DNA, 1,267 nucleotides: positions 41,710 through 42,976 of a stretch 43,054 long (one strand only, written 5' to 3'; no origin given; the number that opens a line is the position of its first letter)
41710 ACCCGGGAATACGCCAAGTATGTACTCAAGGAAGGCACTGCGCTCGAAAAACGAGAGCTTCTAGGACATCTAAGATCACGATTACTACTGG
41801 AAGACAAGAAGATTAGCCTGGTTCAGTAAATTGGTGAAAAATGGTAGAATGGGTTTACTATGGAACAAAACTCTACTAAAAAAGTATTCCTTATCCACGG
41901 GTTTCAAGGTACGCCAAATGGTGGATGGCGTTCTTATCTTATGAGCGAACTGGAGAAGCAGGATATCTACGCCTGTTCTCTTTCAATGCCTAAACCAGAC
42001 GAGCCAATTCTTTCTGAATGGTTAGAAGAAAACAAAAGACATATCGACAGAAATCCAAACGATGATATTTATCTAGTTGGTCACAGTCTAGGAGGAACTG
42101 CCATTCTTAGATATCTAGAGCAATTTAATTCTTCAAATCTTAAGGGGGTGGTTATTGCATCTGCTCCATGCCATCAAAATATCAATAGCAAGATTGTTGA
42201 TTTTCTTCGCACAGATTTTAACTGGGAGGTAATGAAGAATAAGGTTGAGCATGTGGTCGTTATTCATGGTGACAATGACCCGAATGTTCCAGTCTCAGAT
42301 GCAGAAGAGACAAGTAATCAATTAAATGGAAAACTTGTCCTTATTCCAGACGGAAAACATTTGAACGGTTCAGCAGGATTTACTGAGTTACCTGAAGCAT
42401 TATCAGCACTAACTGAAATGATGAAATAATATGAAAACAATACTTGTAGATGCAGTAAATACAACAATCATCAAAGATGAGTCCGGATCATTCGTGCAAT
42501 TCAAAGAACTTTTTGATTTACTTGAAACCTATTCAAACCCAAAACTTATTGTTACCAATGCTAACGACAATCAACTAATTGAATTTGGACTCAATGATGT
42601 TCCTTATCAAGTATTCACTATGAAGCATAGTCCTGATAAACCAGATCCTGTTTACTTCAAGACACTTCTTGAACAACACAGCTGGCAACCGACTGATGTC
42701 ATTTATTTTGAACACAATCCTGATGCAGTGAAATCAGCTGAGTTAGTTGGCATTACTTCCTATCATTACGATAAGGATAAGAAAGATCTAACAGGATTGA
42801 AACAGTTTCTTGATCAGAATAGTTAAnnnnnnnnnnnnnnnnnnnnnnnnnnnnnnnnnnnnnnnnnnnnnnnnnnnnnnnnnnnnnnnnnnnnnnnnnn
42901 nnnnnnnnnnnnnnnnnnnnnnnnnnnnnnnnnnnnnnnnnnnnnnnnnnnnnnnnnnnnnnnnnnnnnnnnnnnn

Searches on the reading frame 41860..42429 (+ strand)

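Call 16: search_protein_families(library=pfam, proteins=[window:41860-42429:+])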
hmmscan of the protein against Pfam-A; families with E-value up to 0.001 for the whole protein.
window:41860-42429:+ (189 aa): 7 families
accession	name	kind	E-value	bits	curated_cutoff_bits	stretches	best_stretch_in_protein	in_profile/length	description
PF06821.19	Ser_hydrolase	-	1.6e-20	74.1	22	1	10-185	2-171/172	Serine hydrolase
PF00561.26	Abhydrolase_1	-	9.3e-12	45.6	25.8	1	9-106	3-108/245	alpha/beta hydrolase fold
PF12697.13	Abhydrolase_6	-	2.6e-07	32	26.3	1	9-102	1-95/217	Alpha/beta hydrolase family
PF12146.15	Hydrolase_4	-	8.8e-07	28.9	27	1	61-111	69-118/239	Serine aminopeptidase, S33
PF00326.27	Peptidase_S9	-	4.2e-05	23.6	22.6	0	70-156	66-171/213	Prolyl oligopeptidase family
PF12695.13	Abhydrolase_5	-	0.00019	21.7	27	0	60-111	48-99/164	Alpha/beta hydrolase family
PF05728.18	UPF0227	-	0.00033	21.1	21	1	11-82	4-73/187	Uncharacterised protein family (UPF0227)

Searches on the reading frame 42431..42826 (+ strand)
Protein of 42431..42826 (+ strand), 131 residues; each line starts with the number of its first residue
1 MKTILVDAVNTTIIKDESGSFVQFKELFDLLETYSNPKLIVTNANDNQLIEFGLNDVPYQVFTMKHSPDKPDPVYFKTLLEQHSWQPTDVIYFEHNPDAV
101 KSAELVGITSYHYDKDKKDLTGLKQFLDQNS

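Call 12: find_encoding_contigs(protein=window:42431-42826:+, flank=10000, max_places=6)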
Protein window:42431-42826:+ (131 aa): 2 contigs read that carry it; 1 place shown.
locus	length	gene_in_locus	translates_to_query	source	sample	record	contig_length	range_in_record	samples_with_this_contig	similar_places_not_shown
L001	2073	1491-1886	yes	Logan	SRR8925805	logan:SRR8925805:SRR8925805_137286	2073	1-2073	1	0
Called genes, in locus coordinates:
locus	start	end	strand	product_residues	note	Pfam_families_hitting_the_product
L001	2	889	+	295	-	?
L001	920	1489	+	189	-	PF12146:Hydrolase_4 (faint), PF00561:Abhydrolase_1, PF06821:Ser_hydrolase, PF12697:Abhydrolase_6 (weak)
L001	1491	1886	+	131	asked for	-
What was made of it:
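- Checked: Its 3' half could not be recovered because the only other contig retrieved ends earlier (call 12).
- Tried and rejected: Recovering B beyond the window failed (call 12).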

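Call 16: search_protein_families(library=pfam, proteins=[window:42431-42826:+])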
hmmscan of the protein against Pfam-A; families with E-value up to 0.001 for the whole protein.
window:42431-42826:+ (131 aa): 1 family
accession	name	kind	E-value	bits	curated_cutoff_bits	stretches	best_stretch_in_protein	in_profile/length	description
PF13419.12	HAD_2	-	0.00026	21.6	23.8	1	6-110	66-175/178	Haloacid dehalogenase-like hydrolase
